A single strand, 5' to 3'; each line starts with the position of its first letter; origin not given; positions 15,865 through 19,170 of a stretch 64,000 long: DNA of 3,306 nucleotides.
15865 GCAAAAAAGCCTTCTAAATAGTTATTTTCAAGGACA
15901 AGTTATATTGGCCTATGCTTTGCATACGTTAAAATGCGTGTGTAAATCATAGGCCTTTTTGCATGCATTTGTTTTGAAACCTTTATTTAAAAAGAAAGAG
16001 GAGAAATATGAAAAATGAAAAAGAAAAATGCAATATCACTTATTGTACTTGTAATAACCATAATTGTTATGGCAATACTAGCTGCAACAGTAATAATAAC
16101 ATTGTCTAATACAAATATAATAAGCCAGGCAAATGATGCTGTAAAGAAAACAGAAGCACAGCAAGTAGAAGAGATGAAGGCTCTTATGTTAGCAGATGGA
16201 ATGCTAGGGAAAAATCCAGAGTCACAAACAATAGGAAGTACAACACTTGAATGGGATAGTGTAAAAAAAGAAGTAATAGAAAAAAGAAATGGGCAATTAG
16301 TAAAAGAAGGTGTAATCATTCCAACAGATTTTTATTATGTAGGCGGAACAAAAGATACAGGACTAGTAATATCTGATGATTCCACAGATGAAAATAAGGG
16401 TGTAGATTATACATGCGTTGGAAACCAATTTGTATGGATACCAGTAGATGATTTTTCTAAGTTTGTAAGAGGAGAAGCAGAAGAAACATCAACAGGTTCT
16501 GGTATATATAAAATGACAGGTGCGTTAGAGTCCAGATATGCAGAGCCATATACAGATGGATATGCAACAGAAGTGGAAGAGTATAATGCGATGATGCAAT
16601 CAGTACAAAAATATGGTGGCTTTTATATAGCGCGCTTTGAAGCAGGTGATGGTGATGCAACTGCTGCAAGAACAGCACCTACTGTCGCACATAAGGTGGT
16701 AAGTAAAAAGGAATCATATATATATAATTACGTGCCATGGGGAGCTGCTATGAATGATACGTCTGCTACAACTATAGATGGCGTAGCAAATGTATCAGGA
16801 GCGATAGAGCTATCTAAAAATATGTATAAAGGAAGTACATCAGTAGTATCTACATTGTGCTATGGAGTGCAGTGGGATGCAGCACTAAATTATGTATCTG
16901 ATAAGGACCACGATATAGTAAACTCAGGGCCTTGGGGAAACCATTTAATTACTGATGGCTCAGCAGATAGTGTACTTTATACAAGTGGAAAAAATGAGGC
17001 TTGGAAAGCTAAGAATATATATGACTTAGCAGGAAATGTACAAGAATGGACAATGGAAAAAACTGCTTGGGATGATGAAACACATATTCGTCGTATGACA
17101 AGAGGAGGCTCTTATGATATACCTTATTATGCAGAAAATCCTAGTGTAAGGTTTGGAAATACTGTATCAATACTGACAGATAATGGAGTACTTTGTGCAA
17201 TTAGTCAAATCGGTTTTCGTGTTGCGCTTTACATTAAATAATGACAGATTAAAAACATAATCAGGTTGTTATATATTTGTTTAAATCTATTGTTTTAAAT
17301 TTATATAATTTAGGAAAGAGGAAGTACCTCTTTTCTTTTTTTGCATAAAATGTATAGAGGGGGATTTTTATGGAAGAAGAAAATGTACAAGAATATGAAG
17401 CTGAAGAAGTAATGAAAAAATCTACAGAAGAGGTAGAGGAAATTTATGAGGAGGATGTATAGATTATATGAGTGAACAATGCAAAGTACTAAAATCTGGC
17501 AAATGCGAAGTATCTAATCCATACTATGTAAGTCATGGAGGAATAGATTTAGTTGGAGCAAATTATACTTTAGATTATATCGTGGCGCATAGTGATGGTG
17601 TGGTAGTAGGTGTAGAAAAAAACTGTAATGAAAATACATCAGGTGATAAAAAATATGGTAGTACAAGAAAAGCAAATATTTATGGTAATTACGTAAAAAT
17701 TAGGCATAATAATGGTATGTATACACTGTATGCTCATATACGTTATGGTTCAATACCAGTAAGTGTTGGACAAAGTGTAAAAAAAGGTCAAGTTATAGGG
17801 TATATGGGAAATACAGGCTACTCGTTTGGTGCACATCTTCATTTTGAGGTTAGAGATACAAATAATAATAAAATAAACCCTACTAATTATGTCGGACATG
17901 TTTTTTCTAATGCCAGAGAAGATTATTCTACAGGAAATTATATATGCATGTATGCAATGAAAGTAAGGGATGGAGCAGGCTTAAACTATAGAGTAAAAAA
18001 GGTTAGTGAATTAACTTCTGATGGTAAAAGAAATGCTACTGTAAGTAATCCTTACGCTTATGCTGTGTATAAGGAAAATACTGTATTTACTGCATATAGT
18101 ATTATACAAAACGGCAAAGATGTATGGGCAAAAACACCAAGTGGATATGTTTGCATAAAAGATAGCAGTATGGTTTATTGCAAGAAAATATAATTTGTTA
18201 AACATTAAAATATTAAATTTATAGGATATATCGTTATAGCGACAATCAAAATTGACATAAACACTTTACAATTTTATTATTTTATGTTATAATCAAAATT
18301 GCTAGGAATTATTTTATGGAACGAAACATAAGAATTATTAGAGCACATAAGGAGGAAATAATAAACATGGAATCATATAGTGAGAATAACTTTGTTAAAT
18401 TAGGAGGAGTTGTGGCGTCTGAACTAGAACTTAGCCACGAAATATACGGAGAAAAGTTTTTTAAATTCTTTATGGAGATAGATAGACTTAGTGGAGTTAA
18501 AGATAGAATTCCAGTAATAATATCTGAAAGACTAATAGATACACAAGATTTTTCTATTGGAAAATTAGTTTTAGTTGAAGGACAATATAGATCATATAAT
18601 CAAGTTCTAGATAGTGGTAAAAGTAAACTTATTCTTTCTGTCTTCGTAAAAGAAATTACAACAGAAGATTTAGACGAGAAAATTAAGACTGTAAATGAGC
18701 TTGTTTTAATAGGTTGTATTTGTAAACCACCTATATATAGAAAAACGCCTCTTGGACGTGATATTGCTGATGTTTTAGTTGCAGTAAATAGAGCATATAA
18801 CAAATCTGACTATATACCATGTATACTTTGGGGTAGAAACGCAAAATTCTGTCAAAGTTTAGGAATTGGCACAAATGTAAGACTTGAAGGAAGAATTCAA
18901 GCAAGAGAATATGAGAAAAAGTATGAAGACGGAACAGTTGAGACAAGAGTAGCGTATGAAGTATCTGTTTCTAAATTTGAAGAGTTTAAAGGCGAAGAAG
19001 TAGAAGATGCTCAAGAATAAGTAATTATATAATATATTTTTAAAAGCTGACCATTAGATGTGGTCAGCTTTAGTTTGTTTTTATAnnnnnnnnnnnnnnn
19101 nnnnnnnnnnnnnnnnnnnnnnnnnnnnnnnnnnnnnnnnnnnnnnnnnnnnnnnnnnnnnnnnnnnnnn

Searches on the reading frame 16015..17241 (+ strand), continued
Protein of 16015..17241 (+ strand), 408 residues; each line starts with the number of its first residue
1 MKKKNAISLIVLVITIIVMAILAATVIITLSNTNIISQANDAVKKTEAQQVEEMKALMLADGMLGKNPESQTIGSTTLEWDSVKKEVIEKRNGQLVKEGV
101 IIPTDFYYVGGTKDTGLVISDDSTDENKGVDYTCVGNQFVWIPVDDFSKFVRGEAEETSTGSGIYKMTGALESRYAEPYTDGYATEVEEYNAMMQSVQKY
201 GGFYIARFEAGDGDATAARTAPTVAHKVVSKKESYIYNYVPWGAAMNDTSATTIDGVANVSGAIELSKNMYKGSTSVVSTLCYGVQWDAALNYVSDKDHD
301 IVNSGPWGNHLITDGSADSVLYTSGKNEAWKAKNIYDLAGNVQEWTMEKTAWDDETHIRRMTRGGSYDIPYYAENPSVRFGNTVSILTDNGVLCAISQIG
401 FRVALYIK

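Call 60: find_encoding_contigs(protein=P0109, flank=1200, max_places=10)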
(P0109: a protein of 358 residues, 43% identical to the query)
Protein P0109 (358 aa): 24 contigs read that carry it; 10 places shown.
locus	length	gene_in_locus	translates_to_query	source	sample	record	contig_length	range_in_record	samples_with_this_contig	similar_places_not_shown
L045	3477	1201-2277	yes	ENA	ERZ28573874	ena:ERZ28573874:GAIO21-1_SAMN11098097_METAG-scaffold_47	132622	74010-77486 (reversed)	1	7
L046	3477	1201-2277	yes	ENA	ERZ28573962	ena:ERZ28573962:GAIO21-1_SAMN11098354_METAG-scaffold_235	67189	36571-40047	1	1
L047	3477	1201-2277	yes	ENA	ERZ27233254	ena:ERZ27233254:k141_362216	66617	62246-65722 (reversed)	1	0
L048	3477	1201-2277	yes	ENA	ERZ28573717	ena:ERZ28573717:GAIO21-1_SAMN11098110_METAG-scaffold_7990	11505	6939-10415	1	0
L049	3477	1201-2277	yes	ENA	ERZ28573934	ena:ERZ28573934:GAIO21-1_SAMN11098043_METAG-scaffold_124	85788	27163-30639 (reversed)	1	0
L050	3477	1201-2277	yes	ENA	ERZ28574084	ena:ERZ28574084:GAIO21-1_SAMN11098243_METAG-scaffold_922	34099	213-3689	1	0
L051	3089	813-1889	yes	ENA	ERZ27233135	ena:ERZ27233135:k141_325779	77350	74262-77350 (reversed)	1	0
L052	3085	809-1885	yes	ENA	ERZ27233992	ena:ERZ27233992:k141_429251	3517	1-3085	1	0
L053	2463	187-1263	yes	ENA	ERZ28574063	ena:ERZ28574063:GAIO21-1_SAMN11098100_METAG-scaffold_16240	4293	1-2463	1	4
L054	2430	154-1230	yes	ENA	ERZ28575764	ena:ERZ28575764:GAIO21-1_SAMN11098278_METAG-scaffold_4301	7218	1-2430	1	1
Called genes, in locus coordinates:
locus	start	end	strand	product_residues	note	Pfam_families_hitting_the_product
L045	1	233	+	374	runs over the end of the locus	PF01841:Transglut_core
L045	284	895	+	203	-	-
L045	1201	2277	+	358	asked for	-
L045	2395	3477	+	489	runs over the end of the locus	PF08245:Mur_ligase_M, PF02875:Mur_ligase_C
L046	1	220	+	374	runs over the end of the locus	PF01841:Transglut_core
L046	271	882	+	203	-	-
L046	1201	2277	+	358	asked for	-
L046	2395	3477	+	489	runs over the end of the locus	PF08245:Mur_ligase_M, PF02875:Mur_ligase_C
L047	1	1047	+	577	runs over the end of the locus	-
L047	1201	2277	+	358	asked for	-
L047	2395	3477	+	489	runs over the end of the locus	PF08245:Mur_ligase_M, PF02875:Mur_ligase_C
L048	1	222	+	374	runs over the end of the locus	PF01841:Transglut_core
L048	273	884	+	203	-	-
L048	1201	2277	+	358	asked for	-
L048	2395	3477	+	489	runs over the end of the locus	PF08245:Mur_ligase_M, PF02875:Mur_ligase_C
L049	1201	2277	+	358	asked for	-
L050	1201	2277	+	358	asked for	-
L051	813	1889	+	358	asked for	-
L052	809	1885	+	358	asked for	-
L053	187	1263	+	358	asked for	-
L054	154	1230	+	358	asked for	-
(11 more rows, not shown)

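Call 69: predict_structure(alignment_id=A2)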
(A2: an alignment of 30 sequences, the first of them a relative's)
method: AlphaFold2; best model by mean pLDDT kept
length: 408 residues; sequences in the alignment: 30
mean_pLDDT: 85.4   pTM: 0.83
mean pLDDT of the five models: 85.4, 84.2, 82.7, 82.7, 82.3
residues with pLDDT >= 90: 213; 70-90: 134; 50-70: 48; < 50: 13
segments of 3 or more residues with pLDDT < 50: 1-3, 385-392
pLDDT, mean of each block of 10 residues (from residue 1): 60 85 65 60 81 91 90 92 90 88 96 96 96 96 95 95 95 88 83 97 97 92 90 92 67 68 90 96 97 95 87 64 87 91 90 72 84 82 53 72 97
secondary structure, 60 per line:
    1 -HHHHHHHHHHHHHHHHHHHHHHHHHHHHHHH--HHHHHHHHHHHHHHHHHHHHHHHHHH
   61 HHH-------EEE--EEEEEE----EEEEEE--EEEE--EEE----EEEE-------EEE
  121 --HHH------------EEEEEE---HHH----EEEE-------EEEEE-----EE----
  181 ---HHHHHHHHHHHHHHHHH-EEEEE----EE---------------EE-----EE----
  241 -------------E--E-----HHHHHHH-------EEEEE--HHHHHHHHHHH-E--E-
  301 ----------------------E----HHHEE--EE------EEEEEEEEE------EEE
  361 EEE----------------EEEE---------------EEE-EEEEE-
elements in order: H2-32 H35-63 E71-73 E76-81 E86-91 E94-97 E100-102 E107-110 E118-120 E138-143 E154-157 E165-169 H184-200 E202-206 H263-269 E277-281 H284-294 E343-351 E358-363 E380-383 E399-401 E403-407

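Call 71: fold_search(model_id=the predicted structure, library=pdb)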
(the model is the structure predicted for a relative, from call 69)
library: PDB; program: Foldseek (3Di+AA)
matches with E <= 10: 101; with E <= 0.001: 2
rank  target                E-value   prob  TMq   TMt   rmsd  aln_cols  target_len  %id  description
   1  2y3c                  4.6e-05  1.00  0.33  0.45   9.4       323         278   14  Treponema denticola variable protein 1 (released 2011-08-31)
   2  5aoh_B                5.3e-04  1.00  0.30  0.44   8.2       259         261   15  Crystal Structure of CarF (released 2017-01-25)
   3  9mzu_A                1.0e-03  0.98  0.23  0.21   7.8       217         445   16  Structure of PorKN from Porphyromonas gingivalis (released 2025-04-16)
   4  5aoh_A                1.2e-03  0.99  0.29  0.42   8.6       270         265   16  Crystal Structure of CarF (released 2017-01-25)
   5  7spq                  3.3e-03  0.97  0.27  0.33  11.2       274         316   12  Crystal structure of Burkholderia glumae toxoflavin biosynthesis protein ToxD (released 2023-05-10)
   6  9myj_B                8.8e-03  0.92  0.24  0.23   7.2       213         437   14  Structure of P. gingivalis PorK and PorN complexes from cryo electron microscopy (released 2025-07-16)
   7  6vqp_A                1.9e-02  0.72  0.24  0.32  10.9       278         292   14  Structure of CalU17 from the Calicheamicin Biosynthesis Pathway of Micromonospora echinospora (released 2021-02-17)
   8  8khq_C                2.8e-02  0.80  0.20  0.12   5.7       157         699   16  Bifunctional sulfoxide synthase OvoA_Th2 in complex with histidine and cysteine (released 2023-12-06)
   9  8u42_A                3.0e-02  0.35  0.24  0.22  19.3       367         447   12  OvsA from Halomonas utahensis, a selenoxide synthase involved in ovoselenol biosynthesis (released 2024-07-17)
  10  8khq_B                4.6e-02  0.75  0.20  0.12   5.7       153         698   16  Bifunctional sulfoxide synthase OvoA_Th2 in complex with histidine and cysteine (released 2023-12-06)
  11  8khq_A                5.8e-02  0.66  0.20  0.12   5.7       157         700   16  Bifunctional sulfoxide synthase OvoA_Th2 in complex with histidine and cysteine (released 2023-12-06)
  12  5hha_A                6.2e-02  0.75  0.28  0.41   7.9       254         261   15  Structure of PvdO from Pseudomonas aeruginosa (released 2017-01-18)
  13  5hha_B                7.9e-02  0.63  0.31  0.44   8.2       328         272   14  Structure of PvdO from Pseudomonas aeruginosa (released 2017-01-18)
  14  9p6h_B                9.5e-02  0.66  0.22  0.21   5.6       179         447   18  Structure of P. gingivalis PorK and PorN complexes from cryo electron microscopy (released 2025-07-16)
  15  4x8b_B                1.5e-01  0.23  0.18  0.17   9.4       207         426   13  Ergothioneine-biosynthetic sulfoxide synthase EgtB, apo form (released 2015-01-28)
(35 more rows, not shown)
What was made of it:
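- Closest known: Treponema denticola variable protein 1. Same: It is the best structural match of the 408-aa protein (Foldseek E 4.6e-5, probability 1.00, call 71).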

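Call 78: search_dna_similar(query=window:16015-17238:+, collection=phages, mode=protein, max_rows=10)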
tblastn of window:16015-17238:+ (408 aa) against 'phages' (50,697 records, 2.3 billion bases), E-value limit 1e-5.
No match.

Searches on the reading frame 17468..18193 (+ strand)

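Call 9: search_protein_families(library=pfam, proteins=[window:17468-18193:+], max_evalue=0.01)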
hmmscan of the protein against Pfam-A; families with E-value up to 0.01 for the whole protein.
window:17468-18193:+ (241 aa): 2 families
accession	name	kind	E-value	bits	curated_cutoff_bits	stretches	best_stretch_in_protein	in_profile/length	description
PF01551.29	Peptidase_M23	-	1.3e-22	80.2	28.7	1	22-138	2-96/96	Peptidase family M23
PF13533.13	Biotin_lipoyl_2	-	0.01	16.1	29.8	0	96-112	14-30/32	Biotin-lipoyl like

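Call 10: search_protein_families(library=ncbifam, proteins=[window:17468-18193:+], max_evalue=0.01)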
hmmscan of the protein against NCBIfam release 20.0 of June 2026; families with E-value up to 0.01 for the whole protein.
window:17468-18193:+ (241 aa): 14 families
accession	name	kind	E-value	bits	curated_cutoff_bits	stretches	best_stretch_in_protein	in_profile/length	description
NF053738.1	S2SprSpoIIQBc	equivalog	1.7e-14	54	250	1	66-148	148-229/232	stage II sporulation protein SpoIIQ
NF052336.1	PdgHdaseHSB100310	equivalog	9.2e-14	51.5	500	1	68-145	83-158/316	peptidoglycan hydrolase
NF052530.1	Heli_ShapePgp3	exception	2.6e-13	49.7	300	1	73-145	198-267/270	peptidoglycan metallopeptidase Pgp3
NF008652.0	PRK11649.1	equivalog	3e-13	49.3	341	1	59-139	330-407/439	murein DD-endopeptidase MepM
NF052529.1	PG_M23_Pgp6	exception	2.9e-12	46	600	1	66-128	359-419/452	peptidoglycan metallopeptidase Pgp6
NF053824.1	PdgNdpepShyC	equivalog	2.5e-11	43.1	700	1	70-128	324-380/429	peptidoglycan DD-endopeptidase ShyC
NF050804.1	CellDivDipMCaul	equivalog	9.8e-11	41.1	900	1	69-132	556-617/634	cell division endopeptidase DipM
NF053825.1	PdgNdpepShyA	equivalog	1.1e-10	40.8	700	1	57-130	311-382/425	peptidoglycan DD-endopeptidase ShyA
NF041208.1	celldiv_DipM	equivalog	6.8e-10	38.7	740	1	71-142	349-417/419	cell division endopeptidase DipM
NF040883.1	amid_act_ActS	equivalog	1.8e-08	34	375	1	71-142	166-233/242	amidase activator ActS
NF008123.1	PRK10871.1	equivalog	3.7e-08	33.2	311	1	71-142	295-362/365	murein hydrolase activator NlpD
NF008644.1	PRK11637.1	equivalog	1.2e-06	27.7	270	1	71-143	315-384/385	murein hydrolase activator EnvC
NF047755.1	LIC_10271_M23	exception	3.3e-05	23.8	180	1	71-114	146-187/207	LIC_10271 family cell wall hydrolase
NF004799.0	PRK06148.1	subfamily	0.0012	16.8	1128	1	72-131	474-540/1015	hypothetical protein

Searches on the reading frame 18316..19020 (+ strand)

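Call 9: search_protein_families(library=pfam, proteins=[window:18316-19020:+], max_evalue=0.01)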
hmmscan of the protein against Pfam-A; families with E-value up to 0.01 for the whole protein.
window:18316-19020:+ (234 aa): 1 family
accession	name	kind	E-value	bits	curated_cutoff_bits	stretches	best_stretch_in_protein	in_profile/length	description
PF00436.31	SSB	-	1.9e-18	66.9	26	1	126-221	1-101/104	Single-strand binding protein family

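Call 10: search_protein_families(library=ncbifam, proteins=[window:18316-19020:+], max_evalue=0.01)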
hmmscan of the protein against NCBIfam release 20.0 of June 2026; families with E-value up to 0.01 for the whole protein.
window:18316-19020:+ (234 aa): 9 families
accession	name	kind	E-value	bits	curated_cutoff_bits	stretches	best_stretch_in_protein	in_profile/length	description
NF004476.0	PRK05813.1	equivalog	8.8e-88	293.4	171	1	18-230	2-213/219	single-stranded DNA-binding protein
TIGR00621.2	ssb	subfamily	3.9e-10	40.3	53.95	1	125-221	3-104/165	single-stranded DNA-binding protein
NF005579.0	PRK07274.1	equivalog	7.5e-09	35.4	169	1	126-207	2-90/131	single-stranded DNA-binding protein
NF005242.0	PRK06752.1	equivalog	1.1e-08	35.2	189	1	126-215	2-98/112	single-stranded DNA-binding protein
NF005241.0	PRK06751.1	equivalog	1.4e-08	35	313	1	126-212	2-95/173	single-stranded DNA-binding protein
NF005580.0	PRK07275.1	subfamily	5.5e-07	29.9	254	1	126-205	2-88/162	single-stranded DNA-binding protein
NF005851.0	PRK07772.1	subfamily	0.00011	22.5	194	1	129-219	7-104/191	single-stranded DNA-binding protein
TIGR04418.1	PriB_gamma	exception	0.00021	21.3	72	1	127-201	1-82/96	primosomal replication protein N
NF004972.0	PRK06341.1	equivalog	0.004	17.2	254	0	125-161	4-40/166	single-stranded DNA-binding protein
